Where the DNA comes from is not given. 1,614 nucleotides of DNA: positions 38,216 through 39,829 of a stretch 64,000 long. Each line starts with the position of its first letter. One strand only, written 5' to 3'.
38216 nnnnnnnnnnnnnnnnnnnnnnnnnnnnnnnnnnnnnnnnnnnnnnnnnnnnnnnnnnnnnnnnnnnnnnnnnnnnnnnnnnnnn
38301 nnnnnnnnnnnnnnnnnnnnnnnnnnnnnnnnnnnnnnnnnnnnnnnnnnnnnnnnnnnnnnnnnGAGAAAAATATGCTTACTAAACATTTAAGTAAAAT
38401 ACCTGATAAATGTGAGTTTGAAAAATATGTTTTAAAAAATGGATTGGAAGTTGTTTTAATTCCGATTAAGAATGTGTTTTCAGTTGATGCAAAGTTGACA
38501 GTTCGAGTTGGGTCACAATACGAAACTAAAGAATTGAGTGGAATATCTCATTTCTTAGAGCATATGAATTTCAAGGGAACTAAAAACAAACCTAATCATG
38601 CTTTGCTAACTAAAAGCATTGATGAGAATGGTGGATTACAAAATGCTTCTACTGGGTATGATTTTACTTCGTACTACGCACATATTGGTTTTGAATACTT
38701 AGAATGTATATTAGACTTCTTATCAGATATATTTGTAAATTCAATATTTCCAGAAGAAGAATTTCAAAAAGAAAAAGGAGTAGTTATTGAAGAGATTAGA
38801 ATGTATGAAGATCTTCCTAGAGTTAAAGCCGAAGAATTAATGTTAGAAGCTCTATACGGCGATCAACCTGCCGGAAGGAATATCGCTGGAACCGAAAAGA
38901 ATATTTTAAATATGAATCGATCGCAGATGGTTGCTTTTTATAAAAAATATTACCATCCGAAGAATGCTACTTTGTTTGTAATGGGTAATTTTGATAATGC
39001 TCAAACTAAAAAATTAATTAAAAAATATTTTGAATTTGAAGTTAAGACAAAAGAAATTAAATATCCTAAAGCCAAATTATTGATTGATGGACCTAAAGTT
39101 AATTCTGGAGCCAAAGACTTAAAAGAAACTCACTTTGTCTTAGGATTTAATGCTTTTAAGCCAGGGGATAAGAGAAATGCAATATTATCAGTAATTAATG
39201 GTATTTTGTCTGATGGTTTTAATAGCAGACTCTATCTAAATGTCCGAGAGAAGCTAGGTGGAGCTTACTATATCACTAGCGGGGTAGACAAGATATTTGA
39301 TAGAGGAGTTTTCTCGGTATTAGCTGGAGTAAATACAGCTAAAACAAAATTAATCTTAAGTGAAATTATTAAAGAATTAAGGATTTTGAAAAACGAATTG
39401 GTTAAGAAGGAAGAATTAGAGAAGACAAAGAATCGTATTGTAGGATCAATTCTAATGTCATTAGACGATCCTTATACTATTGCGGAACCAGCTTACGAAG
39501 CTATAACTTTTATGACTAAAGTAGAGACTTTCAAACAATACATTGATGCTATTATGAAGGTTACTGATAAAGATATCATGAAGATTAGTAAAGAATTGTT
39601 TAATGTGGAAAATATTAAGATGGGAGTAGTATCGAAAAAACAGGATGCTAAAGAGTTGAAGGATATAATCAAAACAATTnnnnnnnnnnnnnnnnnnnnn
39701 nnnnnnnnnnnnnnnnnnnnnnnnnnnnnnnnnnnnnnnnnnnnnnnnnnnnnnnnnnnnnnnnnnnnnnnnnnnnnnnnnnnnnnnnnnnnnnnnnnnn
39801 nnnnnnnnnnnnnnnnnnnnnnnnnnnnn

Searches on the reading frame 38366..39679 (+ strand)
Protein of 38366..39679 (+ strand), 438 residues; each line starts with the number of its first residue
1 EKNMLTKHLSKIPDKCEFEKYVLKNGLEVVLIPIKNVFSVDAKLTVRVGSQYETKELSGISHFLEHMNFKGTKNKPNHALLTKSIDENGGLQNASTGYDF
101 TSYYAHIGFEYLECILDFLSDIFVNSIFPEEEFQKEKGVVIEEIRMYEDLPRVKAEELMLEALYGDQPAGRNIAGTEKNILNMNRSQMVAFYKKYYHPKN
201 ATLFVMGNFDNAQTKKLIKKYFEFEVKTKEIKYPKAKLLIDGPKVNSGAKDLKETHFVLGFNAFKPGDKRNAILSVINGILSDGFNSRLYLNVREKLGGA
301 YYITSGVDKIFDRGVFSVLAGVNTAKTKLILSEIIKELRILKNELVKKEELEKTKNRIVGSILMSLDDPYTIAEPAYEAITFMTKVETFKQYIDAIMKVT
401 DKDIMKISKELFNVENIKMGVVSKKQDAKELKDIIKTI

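Call 47: search_protein_families(library=pfam, max_evalue=0.001, proteins=[window:38366-39679:+])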
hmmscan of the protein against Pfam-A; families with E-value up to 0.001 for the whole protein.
seq(438 aa): 2 families
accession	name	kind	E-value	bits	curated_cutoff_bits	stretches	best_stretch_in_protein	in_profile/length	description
PF05193.26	Peptidase_M16_C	-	2.6e-34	119.1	23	1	183-357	2-180/181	Peptidase M16 inactive domain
PF00675.25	Peptidase_M16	-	9.9e-34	116.8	22.3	1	39-176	12-148/149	Insulinase (Peptidase family M16)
